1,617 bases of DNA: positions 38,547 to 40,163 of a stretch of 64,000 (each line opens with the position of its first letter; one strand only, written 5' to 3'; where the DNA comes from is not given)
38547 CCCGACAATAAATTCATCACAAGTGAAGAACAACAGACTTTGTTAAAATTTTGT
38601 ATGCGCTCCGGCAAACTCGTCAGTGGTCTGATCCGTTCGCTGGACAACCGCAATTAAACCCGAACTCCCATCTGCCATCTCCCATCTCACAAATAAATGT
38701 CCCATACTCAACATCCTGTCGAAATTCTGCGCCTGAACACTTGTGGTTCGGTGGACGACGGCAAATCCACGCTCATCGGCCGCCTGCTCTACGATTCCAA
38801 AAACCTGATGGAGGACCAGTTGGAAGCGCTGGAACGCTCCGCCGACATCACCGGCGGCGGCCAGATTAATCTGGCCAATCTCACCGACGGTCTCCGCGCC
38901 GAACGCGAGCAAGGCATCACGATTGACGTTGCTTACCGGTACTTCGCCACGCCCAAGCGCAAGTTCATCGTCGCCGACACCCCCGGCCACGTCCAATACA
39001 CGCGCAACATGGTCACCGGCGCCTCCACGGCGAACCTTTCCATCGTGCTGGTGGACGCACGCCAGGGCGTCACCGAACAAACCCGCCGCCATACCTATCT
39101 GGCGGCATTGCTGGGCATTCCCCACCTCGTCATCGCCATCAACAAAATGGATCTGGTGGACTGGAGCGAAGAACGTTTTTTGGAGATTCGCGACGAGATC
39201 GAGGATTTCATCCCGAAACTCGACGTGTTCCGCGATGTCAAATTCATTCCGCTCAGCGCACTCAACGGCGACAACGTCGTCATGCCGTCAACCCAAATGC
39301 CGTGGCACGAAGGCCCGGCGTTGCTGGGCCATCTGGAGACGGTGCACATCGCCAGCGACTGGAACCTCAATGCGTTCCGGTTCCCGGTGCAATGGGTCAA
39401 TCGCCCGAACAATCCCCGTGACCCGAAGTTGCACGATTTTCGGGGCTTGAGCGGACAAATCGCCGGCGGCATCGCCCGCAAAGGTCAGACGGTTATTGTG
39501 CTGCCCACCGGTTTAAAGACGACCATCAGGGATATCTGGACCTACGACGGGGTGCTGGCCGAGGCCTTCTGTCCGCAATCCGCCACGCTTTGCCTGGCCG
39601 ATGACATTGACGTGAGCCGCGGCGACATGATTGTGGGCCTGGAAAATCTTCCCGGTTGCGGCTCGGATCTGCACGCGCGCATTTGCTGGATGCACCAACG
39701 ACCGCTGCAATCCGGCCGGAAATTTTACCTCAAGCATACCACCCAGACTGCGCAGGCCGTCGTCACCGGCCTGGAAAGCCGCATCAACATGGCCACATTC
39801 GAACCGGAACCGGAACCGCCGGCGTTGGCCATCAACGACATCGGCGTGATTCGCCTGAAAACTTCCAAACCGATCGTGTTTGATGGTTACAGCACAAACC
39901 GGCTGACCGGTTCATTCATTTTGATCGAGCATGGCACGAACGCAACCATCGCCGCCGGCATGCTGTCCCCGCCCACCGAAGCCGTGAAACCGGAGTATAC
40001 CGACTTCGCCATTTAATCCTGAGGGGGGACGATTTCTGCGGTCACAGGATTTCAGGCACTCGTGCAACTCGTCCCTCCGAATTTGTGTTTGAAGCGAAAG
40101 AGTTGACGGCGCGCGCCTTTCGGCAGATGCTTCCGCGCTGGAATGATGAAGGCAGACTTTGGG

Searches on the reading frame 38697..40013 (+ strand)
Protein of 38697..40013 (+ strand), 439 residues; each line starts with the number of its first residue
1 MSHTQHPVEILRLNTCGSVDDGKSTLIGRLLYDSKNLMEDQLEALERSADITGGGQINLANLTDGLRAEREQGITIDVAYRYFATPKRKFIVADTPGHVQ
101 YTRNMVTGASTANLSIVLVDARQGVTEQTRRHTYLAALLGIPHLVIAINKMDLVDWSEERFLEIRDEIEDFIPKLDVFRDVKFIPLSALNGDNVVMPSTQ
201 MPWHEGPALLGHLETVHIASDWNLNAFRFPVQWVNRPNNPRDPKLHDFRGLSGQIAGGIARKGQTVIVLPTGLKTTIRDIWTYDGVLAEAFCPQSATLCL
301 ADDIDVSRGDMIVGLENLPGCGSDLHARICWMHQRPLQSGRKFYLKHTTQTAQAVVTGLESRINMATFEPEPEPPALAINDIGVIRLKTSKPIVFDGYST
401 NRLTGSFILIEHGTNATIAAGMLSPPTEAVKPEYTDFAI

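Call 4: search_protein_families(library=pfam, proteins=[window:38697-40013:+])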
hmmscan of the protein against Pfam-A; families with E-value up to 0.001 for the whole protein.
window:38697-40013:+ (439 aa): 3 families
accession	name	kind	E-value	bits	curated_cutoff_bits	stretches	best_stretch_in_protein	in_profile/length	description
PF00009.33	GTP_EFTU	-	8.9e-45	153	26.5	1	10-195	3-176/188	Elongation factor Tu GTP binding domain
PF22594.2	GTP-eEF1A_C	-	8.6e-26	90.7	27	1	325-423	2-100/101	GTP-eEF1A C-terminal domain-like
PF01926.29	MMR_HSR1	-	1.9e-05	25.2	21.9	0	68-150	26-113/113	50S ribosome-binding GTPase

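Call 12: search_protein_families(library=ncbifam, proteins=[window:38697-40013:+])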
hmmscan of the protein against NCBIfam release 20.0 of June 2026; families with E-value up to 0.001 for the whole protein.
window:38697-40013:+ (439 aa): 35 families (the best 25 are shown)
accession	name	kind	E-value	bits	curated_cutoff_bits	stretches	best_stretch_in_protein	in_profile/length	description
NF004035.0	PRK05506.1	subfamily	3.5e-186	620.2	715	1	4-428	18-435/632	bifunctional sulfate adenylyltransferase subunit 1/adenylylsulfate kinase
NF003478.0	PRK05124.1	equivalog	1.1e-168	561.8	590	1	3-433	20-443/475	sulfate adenylyltransferase subunit CysN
TIGR02034.1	CysN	subfamily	6.1e-161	536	336.1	1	11-423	1-406/406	sulfate adenylyltransferase, large subunit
NF008969.0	PRK12317.1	subfamily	3.2e-76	256.6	502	1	10-423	7-418/426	elongation factor 1-alpha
TIGR00483.1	EF-1_alpha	equivalog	3.3e-70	236.7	540.1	1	11-423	8-419/427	translation elongation factor EF-1 subunit alpha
TIGR00475.1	selB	equivalog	2e-25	89.5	242.25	1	63-192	25-152/581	selenocysteine-specific translation elongation factor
NF000766.0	PRK00049.1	subfamily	9.9e-25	87.2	449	1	14-190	16-177/396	elongation factor Tu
NF009373.0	PRK12736.1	subfamily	1.1e-23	83.6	452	1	13-177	15-163/394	elongation factor Tu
NF009372.0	PRK12735.1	subfamily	4.2e-23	81.8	479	1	56-177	43-163/396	elongation factor Tu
TIGR00485.1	EF-Tu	equivalog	3.8e-22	78.6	522.4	1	56-185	43-172/394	elongation factor Tu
TIGR03680.1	eif2g_arch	equivalog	9.9e-16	57.9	514.5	1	13-194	8-185/407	translation initiation factor IF-2 subunit gamma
NF003077.0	PRK04000.1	equivalog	2.9e-15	56.4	315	1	12-194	11-189/412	translation initiation factor IF-2 subunit gamma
TIGR01393.1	lepA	equivalog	4.2e-13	48.5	533.9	1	18-172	11-150/595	translation elongation factor 4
NF033148.1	tet_protect_M_W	exception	4.4e-13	48.4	1100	1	10-157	3-136/639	TetM/TetW/TetO/TetS family tetracycline resistance ribosomal protection protein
NF012155.1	tet_protect_M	exception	1.9e-11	42.9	1420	1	10-153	3-132/639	tetracycline resistance ribosomal protection protein Tet(M)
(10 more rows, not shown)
